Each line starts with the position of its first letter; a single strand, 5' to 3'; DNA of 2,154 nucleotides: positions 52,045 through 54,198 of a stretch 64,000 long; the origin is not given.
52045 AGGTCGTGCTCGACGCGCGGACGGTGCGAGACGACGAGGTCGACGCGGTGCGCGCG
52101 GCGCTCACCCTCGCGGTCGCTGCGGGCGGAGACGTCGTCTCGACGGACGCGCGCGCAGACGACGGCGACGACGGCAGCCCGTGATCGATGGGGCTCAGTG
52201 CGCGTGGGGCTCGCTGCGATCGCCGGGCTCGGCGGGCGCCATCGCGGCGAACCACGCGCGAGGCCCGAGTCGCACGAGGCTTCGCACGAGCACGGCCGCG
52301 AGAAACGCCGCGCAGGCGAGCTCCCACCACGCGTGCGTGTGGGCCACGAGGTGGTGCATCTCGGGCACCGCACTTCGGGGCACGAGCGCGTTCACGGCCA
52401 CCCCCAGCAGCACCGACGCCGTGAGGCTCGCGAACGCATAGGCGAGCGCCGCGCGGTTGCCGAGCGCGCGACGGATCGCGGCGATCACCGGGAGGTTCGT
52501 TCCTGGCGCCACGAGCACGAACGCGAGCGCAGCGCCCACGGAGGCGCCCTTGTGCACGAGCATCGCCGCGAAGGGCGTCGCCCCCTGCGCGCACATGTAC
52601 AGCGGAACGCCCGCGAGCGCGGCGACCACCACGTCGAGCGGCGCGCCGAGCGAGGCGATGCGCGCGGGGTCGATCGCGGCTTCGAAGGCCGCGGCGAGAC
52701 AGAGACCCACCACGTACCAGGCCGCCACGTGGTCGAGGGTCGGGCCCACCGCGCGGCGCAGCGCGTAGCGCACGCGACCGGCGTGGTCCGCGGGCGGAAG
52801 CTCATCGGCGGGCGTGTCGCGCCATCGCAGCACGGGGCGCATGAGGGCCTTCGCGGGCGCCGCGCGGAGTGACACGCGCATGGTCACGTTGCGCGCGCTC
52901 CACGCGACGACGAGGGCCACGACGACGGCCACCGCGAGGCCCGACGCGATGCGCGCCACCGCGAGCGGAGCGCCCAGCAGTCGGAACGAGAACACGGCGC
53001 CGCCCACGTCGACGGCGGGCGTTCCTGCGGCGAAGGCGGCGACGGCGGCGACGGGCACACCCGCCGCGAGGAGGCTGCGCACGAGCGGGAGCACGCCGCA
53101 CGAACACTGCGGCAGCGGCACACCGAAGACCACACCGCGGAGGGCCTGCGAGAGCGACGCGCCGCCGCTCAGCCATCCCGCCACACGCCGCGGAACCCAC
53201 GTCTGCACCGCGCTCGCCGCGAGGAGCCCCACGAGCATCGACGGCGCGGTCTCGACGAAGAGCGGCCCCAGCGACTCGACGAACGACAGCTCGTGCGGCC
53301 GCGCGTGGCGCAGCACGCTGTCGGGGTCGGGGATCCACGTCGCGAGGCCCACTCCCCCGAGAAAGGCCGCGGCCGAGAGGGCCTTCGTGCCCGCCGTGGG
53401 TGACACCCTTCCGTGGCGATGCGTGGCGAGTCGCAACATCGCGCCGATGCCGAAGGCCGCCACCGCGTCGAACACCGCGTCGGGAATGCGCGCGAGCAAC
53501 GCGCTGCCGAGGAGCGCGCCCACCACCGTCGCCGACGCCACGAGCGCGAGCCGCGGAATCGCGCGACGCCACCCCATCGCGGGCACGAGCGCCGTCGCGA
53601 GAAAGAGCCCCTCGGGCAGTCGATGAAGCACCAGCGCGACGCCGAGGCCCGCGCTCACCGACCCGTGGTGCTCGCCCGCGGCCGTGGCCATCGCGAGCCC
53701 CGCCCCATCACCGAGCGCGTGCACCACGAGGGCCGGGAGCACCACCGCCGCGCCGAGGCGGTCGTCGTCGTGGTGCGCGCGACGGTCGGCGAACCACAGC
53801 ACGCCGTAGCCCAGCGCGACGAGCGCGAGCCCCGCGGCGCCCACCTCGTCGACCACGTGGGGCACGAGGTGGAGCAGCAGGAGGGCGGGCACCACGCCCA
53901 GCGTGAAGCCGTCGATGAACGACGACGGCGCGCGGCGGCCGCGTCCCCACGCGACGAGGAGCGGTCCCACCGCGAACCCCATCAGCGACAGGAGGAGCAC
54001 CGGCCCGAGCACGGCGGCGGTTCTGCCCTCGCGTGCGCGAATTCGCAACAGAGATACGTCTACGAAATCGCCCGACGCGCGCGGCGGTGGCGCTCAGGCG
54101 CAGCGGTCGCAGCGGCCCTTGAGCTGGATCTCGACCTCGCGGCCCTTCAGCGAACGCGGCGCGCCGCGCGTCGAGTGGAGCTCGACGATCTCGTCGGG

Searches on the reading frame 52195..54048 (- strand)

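Call 57: search_protein_families(library=pfam, proteins=[window:52195-54048:-], max_evalue=0.0001)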
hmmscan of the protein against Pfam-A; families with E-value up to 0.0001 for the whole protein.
window:52195-54048:- (617 aa): 1 family
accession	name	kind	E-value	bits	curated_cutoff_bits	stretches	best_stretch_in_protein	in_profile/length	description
PF03773.19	ArsP_1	-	7.8e-32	111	32.3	1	263-553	12-293/294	Predicted permease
